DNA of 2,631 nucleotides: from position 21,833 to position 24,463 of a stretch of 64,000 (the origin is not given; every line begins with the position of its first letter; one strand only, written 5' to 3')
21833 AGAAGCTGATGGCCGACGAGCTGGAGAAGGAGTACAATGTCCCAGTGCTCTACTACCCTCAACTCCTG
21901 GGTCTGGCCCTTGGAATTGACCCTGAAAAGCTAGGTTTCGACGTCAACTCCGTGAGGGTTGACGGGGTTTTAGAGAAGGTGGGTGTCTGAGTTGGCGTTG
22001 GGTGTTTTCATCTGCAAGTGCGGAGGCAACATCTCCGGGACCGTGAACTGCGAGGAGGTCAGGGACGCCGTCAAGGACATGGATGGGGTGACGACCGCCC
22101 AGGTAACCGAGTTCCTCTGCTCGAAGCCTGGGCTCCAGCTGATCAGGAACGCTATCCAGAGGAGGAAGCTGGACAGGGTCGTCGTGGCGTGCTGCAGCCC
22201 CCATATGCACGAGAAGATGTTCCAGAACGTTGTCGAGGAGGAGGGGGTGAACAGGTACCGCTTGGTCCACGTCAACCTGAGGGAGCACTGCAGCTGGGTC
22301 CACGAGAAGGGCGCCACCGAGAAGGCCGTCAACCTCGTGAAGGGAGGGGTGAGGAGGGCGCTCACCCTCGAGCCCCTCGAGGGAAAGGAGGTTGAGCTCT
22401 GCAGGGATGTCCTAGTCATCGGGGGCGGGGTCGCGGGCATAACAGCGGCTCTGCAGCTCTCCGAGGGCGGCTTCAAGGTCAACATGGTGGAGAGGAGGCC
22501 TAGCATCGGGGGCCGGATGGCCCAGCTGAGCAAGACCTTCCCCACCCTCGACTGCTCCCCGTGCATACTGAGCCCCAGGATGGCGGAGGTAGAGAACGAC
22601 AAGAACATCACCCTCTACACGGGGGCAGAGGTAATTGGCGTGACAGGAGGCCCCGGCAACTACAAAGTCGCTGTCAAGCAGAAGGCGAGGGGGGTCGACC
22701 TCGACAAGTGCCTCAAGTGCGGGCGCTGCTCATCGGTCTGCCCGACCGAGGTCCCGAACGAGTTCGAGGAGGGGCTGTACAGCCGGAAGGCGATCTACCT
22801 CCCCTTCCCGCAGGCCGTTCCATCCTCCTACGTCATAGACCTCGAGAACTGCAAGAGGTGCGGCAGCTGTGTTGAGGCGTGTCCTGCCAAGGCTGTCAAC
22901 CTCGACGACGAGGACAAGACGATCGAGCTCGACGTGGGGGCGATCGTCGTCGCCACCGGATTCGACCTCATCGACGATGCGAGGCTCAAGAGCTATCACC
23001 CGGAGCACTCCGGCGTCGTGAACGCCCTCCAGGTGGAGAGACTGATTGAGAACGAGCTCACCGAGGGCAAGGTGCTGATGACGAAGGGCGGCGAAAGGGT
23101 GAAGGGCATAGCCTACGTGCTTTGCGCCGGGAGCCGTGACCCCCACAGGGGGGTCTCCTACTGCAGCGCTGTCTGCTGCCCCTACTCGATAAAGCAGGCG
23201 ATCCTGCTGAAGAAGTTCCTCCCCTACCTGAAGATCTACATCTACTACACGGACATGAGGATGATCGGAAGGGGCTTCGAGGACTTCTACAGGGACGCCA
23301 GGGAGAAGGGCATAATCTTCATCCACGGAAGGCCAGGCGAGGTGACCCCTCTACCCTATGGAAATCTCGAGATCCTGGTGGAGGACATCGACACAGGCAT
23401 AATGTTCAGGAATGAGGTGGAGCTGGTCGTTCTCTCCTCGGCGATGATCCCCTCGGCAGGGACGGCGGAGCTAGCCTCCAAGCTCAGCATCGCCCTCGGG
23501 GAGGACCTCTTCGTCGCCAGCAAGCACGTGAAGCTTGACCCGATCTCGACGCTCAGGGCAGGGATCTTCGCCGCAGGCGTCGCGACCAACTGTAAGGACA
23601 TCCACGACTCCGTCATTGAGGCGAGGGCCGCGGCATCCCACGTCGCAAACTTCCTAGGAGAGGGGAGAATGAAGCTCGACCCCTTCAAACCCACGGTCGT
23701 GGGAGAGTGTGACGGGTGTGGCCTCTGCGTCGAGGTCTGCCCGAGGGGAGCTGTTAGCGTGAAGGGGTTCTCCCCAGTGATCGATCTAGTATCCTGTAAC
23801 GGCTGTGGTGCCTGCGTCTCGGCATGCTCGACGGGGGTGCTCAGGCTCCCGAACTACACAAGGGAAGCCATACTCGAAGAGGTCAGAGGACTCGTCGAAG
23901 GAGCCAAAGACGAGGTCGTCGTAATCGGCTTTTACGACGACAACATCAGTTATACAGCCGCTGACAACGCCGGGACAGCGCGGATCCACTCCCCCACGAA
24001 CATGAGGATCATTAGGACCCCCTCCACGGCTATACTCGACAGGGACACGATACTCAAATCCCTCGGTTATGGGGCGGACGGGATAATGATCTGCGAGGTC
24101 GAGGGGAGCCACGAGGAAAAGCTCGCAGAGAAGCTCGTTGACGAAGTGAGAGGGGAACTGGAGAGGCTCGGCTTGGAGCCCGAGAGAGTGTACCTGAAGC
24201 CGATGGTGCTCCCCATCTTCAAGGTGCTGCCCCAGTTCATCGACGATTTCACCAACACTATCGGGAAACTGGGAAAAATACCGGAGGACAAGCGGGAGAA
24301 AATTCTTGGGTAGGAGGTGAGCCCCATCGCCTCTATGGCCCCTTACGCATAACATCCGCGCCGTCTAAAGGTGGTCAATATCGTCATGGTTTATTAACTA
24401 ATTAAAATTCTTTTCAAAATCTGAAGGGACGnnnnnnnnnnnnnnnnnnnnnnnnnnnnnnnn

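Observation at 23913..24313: HdrA carries a C-terminal MvhD-like domain that has lost its [2Fe-2S] cysteine ligands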

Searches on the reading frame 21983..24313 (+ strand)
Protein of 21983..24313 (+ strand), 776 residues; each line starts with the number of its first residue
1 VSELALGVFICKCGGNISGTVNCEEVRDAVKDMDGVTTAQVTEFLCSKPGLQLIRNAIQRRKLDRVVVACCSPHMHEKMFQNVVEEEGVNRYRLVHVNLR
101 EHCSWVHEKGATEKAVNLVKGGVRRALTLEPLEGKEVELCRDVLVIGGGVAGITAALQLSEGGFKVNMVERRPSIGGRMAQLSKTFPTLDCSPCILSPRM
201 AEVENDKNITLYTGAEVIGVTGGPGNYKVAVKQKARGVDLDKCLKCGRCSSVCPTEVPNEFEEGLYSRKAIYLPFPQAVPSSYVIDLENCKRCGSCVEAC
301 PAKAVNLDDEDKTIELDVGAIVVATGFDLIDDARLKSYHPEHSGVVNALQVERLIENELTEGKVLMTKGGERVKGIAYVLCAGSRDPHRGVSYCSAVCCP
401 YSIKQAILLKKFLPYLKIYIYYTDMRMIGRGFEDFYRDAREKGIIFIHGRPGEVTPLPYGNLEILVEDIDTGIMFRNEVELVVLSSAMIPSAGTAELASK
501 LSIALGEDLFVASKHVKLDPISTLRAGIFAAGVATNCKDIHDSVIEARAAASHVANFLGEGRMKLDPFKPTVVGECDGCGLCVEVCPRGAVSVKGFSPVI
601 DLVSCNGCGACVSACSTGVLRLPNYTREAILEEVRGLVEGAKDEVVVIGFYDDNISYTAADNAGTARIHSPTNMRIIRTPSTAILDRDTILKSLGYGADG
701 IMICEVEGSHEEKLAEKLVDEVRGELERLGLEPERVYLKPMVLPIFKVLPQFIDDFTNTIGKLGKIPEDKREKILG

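Call 6: search_protein_families(library=pfam, proteins=[window:21983-24313:+], max_evalue=0.01)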
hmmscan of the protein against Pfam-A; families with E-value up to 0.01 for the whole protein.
window:21983-24313:+ (776 aa): 29 families (the best 25 are shown)
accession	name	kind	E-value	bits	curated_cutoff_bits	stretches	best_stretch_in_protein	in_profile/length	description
PF00037.32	Fer4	-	1.3e-22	79.1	21.1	4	283-305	1-23/24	4Fe-4S binding domain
PF02662.21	FlpD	-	1.8e-21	76.8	22.3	1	647-764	1-123/123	Methyl-viologen-reducing hydrogenase, delta subunit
PF12838.12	Fer4_7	-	1.5e-16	61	27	4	576-619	2-52/52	4Fe-4S dicluster domain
PF13237.11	Fer4_10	-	6.7e-16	58.4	25.5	3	283-315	2-36/53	4Fe-4S dicluster domain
PF12837.12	Fer4_6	-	8.7e-16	57.5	25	4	238-257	4-23/24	4Fe-4S binding domain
PF13187.11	Fer4_9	-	2.2e-15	56.9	27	2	242-304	1-51/52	4Fe-4S dicluster domain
PF13484.11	Fer4_16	-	5.9e-14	53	30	1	289-310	1-21/66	4Fe-4S double cluster binding domain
PF12797.12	Fer4_2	-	4.6e-12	45.5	24.5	3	284-302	4-22/22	4Fe-4S binding domain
PF13183.11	Fer4_8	-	1.8e-10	41.6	27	1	240-303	2-67/68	4Fe-4S dicluster domain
PF07992.20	Pyr_redox_2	-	2.4e-09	37.5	26.1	1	142-236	2-96/291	Pyridine nucleotide-disulphide oxidoreductase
PF14697.11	Fer4_21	-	3.2e-09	37.2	35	1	571-591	36-57/59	4Fe-4S dicluster domain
PF12831.13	FAD_oxidored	-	4.4e-09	36.6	27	1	142-180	1-39/416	FAD dependent oxidoreductase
PF25160.1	LdpA_Fe-S-bd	-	3.4e-08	33.6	27.6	1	235-257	20-42/49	LdpA Fe-S cluster-binding domain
PF13450.12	NAD_binding_8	-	4.8e-08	33.6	21.9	1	145-192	1-48/68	NAD(P)-binding Rossmann-like domain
PF13534.11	Fer4_17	-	1e-07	32.8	22.2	0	237-257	40-60/61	4Fe-4S dicluster domain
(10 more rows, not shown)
